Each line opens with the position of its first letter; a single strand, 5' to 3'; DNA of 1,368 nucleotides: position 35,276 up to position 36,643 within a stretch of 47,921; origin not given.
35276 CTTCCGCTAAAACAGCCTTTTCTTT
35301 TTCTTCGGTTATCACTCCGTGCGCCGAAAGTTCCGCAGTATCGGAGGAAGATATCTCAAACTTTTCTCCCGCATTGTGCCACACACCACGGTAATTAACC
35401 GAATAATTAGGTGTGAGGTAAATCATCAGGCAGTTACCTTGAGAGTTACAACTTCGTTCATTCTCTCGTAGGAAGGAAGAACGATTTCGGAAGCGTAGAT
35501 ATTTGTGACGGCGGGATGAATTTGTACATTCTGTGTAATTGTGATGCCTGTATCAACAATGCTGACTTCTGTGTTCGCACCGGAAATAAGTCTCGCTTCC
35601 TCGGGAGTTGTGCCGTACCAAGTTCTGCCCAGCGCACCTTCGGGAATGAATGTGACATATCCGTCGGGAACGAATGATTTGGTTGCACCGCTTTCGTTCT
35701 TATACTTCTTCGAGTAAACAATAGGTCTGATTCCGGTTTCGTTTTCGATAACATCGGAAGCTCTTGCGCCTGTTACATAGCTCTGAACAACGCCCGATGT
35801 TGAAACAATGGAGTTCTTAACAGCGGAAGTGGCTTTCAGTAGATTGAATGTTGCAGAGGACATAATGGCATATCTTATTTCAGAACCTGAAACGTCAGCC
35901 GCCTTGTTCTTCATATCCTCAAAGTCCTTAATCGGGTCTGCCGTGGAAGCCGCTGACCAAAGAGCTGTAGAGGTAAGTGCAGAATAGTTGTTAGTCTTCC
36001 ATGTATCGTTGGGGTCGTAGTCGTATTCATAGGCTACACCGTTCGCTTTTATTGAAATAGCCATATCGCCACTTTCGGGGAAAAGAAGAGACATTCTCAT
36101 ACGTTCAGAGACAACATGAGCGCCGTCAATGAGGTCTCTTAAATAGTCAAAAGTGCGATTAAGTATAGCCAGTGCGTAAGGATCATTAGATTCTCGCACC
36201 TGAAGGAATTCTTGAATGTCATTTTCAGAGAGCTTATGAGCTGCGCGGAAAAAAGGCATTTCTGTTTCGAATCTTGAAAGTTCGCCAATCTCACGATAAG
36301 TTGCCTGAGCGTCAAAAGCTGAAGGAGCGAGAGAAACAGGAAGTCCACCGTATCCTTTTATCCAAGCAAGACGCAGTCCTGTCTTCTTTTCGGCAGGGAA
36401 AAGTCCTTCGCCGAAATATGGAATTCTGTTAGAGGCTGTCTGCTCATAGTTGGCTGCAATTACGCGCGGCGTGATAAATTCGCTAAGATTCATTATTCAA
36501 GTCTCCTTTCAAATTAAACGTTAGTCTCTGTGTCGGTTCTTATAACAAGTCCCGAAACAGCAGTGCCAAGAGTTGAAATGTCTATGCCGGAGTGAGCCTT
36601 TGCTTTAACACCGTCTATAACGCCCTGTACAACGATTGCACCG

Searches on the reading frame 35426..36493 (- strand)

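Call 19: search_protein_families(library=pfam, max_evalue=0.01, proteins=[window:35426-36493:-])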
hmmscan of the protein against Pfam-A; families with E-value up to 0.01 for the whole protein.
window:35426-36493:- (355 aa): 1 family
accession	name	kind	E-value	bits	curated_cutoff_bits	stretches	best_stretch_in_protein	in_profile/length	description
PF03864.22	Phage_cap_E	-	7.3e-40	137.4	22.9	1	18-353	10-329/329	Phage major capsid protein E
